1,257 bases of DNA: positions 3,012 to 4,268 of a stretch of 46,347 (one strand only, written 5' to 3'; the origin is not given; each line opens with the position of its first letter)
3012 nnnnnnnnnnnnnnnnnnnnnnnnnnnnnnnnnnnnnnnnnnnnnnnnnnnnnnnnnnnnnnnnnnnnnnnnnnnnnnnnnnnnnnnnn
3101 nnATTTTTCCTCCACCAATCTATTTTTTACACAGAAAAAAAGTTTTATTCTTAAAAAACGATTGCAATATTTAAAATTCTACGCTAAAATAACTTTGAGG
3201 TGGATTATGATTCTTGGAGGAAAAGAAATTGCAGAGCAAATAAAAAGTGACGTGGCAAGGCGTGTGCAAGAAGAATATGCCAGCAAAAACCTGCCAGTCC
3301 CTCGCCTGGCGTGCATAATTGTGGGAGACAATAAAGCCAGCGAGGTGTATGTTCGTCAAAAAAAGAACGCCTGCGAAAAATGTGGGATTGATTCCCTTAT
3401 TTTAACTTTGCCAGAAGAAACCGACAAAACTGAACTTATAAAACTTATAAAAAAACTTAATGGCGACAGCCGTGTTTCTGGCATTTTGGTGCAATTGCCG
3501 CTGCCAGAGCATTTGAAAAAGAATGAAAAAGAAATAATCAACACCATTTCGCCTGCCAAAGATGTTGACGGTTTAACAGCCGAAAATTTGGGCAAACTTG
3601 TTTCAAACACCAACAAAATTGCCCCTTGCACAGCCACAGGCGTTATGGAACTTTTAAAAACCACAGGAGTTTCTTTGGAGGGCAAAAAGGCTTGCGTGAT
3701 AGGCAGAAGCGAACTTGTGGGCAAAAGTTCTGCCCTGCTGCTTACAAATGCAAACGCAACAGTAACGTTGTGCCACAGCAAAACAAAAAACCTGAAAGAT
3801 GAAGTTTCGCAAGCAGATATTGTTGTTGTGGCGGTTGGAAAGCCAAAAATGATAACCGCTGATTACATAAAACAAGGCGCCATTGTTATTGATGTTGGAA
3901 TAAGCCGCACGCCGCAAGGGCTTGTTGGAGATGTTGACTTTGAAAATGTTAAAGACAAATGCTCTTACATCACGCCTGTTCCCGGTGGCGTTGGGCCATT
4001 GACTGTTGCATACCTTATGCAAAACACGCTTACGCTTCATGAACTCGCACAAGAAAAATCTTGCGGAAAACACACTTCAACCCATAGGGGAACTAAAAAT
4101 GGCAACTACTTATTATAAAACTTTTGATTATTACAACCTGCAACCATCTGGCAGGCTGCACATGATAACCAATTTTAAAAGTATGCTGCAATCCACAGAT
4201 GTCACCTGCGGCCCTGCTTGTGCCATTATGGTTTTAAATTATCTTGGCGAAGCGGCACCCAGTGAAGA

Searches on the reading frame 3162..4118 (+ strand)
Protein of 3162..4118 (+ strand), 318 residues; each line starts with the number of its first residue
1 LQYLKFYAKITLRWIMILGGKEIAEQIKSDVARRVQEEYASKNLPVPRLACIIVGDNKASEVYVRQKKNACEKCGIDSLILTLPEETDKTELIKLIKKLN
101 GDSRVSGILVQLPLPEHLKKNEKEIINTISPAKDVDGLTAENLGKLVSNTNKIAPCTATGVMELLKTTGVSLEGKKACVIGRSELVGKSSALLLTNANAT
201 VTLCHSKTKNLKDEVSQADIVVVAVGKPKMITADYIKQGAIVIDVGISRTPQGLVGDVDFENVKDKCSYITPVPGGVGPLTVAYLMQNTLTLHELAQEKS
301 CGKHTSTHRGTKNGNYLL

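Call 81: search_protein_families(library=pfam, proteins=[window:3162-4118:+], max_evalue=0.00001)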
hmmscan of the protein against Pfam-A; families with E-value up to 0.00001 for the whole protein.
window:3162-4118:+ (318 aa): 2 families
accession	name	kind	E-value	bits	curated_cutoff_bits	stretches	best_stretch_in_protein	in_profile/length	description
PF02882.25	THF_DHG_CYH_C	-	3.8e-67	225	27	1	141-294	3-157/160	Tetrahydrofolate dehydrogenase/cyclohydrolase, NAD(P)-binding domain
PF00763.28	THF_DHG_CYH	-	8.6e-38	129.6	32.8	1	19-136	2-115/115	Tetrahydrofolate dehydrogenase/cyclohydrolase, catalytic domain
